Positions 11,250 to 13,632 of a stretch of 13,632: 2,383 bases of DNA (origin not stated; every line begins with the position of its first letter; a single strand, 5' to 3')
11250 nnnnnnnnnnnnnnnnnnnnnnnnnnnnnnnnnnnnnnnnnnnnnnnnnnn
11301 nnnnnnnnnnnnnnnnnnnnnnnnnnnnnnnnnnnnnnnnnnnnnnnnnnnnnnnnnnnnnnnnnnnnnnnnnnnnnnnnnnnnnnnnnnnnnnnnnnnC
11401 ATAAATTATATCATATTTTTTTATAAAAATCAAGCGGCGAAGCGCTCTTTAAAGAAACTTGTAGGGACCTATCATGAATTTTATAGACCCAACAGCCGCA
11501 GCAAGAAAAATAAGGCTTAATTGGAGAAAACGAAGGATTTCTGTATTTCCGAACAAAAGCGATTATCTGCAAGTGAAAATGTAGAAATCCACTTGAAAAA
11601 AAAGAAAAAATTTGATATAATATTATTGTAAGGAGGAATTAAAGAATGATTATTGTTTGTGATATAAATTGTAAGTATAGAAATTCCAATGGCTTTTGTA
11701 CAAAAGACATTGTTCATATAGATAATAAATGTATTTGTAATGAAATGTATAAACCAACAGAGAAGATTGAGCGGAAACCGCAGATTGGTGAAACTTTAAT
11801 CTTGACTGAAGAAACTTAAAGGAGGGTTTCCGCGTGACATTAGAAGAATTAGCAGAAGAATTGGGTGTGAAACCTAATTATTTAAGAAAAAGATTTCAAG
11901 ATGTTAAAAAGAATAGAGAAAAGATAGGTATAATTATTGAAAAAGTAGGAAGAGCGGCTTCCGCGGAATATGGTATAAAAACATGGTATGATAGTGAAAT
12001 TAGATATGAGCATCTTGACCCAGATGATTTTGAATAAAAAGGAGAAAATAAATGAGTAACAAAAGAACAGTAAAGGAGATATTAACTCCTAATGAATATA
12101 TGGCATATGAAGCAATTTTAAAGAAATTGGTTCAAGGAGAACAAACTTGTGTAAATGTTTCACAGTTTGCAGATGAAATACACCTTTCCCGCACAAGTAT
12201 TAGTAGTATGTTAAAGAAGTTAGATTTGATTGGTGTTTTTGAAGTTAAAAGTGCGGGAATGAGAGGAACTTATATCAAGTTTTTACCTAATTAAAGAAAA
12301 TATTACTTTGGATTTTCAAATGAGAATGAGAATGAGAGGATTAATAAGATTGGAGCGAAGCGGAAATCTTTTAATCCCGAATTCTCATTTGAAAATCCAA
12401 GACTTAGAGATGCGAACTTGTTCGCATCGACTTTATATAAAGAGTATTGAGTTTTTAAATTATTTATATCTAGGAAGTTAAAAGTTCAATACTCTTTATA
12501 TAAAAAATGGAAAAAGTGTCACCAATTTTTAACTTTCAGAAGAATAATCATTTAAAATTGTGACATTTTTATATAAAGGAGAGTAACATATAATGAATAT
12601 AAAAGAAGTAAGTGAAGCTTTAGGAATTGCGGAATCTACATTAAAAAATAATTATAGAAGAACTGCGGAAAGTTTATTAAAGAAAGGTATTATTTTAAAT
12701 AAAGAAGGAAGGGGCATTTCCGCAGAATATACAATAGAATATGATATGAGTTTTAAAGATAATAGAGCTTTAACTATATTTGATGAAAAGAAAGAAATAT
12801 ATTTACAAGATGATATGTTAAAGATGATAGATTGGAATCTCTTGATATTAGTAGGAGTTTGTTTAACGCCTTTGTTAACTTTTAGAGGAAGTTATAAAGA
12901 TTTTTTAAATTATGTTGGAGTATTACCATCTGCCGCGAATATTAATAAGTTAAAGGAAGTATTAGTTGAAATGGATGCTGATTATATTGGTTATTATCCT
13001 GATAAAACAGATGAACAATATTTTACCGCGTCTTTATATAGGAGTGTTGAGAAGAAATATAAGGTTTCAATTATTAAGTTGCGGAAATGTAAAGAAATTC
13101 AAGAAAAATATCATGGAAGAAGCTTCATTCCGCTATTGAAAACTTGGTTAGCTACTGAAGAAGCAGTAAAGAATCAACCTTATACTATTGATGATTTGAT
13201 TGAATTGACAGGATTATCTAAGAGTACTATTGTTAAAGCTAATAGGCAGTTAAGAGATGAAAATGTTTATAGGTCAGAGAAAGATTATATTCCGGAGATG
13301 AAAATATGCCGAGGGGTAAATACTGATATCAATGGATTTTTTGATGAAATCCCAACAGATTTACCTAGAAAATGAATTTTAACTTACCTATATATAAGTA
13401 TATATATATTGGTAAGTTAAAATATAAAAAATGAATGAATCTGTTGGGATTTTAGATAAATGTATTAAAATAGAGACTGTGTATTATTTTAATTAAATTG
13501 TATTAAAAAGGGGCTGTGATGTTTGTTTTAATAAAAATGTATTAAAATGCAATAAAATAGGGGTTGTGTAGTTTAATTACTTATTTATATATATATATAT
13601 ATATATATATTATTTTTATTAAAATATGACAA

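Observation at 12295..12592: Densely structured 300-bp intergenic region: 93-nt near-perfect hairpin with (TGAGAA)3 slippage, terminator, 19-bp palindrome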

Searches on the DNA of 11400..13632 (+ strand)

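Call 11: search_dna_similar(query=window:11400-13632:+, collection=phages, mode=distant)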
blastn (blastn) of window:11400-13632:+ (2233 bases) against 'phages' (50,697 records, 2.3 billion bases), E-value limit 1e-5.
No match.

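Call 37: search_rna_families(source=window, start=12200, end=12700, threshold=evalue, max_evalue=10)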
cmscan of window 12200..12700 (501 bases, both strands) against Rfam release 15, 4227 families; matches with E-value up to 10: 23.
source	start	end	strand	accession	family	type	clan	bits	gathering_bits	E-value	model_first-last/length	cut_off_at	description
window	12308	12400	-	RF04206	MIR9555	Gene; miRNA;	-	30.5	119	0.0016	1-137/137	no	MIR9555 microRNA precursor family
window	12439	12499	+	RF03339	mir-3047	Gene; miRNA;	-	29.2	53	0.00091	1-61/61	no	mir-3047 microRNA precursor family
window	12302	12407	-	RF01026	MIR828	Gene; miRNA;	-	29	69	0.0019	1-115/115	no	MIR828 microRNA precursor family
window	12409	12523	-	RF04134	MIR7504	Gene; miRNA;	-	25.9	83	0.024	1-124/124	no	MIR7504 microRNA precursor family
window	12433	12503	+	RF00932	mir-471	Gene; miRNA;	-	23.1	80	0.024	1-66/66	no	mir-471 microRNA precursor family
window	12299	12409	-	RF03259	MIR1514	Gene; miRNA;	-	22.6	90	0.14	1-110/110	no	MIR1514 microRNA precursor family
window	12432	12504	+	RF04077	mir-1245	Gene; miRNA;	-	21.3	79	0.21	1-69/69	no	mir-1245 microRNA precursor family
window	12301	12405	-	RF04164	MIR1507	Gene; miRNA;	-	20.8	73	0.038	1-107/107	no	MIR1507 microRNA precursor family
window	12435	12501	+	RF03940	MIR9563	Gene; miRNA;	-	20.4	90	0.28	1-127/127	no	MIR9563 microRNA precursor family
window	12437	12497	-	RF03339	mir-3047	Gene; miRNA;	-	19.8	53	0.29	1-61/61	no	mir-3047 microRNA precursor family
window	12471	12539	-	RF00665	mir-290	Gene; miRNA;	CL00096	19.7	51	0.26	1-70/70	no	mir-290 microRNA precursor family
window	12311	12397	-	RF04134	MIR7504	Gene; miRNA;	-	19.6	83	0.92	1-124/124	no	MIR7504 microRNA precursor family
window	12429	12510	+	RF04064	MIR5267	Gene; miRNA;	-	19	87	1.5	1-81/81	no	MIR5267 microRNA precursor family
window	12310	12399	-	RF04113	MIR1523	Gene; miRNA;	-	17.9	96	1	1-92/92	no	MIR1523 microRNA precursor family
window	12478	12532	-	RF00526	snoMe28S-U3344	Gene; snRNA; snoRNA; CD-box;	-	17.8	50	2.9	1-83/83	no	Small nucleolar RNA Me28S-U3344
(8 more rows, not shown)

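Call 82: search_dna_similar(query=window:12300-12432:+, collection=plasmids, mode=distant, max_evalue=1, max_rows=15)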
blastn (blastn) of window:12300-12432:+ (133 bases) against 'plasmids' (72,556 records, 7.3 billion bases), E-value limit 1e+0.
Records with a match: 1; places in all: 1; records where one place covers at least 80% of the query: 0.
Best place of each record, by identity: 90-95% 1.
By first word of the organism name: Chryseobacterium 1.
By predicted mobility (MOB-suite, as given by PLSDB): non-mobilizable 1.
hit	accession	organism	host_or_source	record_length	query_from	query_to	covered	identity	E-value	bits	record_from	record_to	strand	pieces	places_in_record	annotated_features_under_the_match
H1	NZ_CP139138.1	Chryseobacterium sp. JJR-5R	single cell,Rosa multiflora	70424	19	46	21%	92.9%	1e-1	43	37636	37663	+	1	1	helicase-related protein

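Call 83: search_dna_similar(query=window:12300-12432:+, collection=phages, mode=distant, max_evalue=1, max_rows=15)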
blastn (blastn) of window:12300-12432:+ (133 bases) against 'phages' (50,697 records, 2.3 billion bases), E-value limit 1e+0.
Records with a match: 1; places in all: 1; records where one place covers at least 80% of the query: 0.
Best place of each record, by identity: 90-95% 1.
By first word of the organism name: Bacillus 1.
By host as written in the record: Bacillus anthracis 1.
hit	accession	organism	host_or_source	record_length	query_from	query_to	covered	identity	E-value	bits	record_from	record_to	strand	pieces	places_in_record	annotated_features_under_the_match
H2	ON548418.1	Bacillus phage vB_BanS-Thrax2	Bacillus anthracis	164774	8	33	20%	92.3%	4e-1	39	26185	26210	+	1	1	hypothetical protein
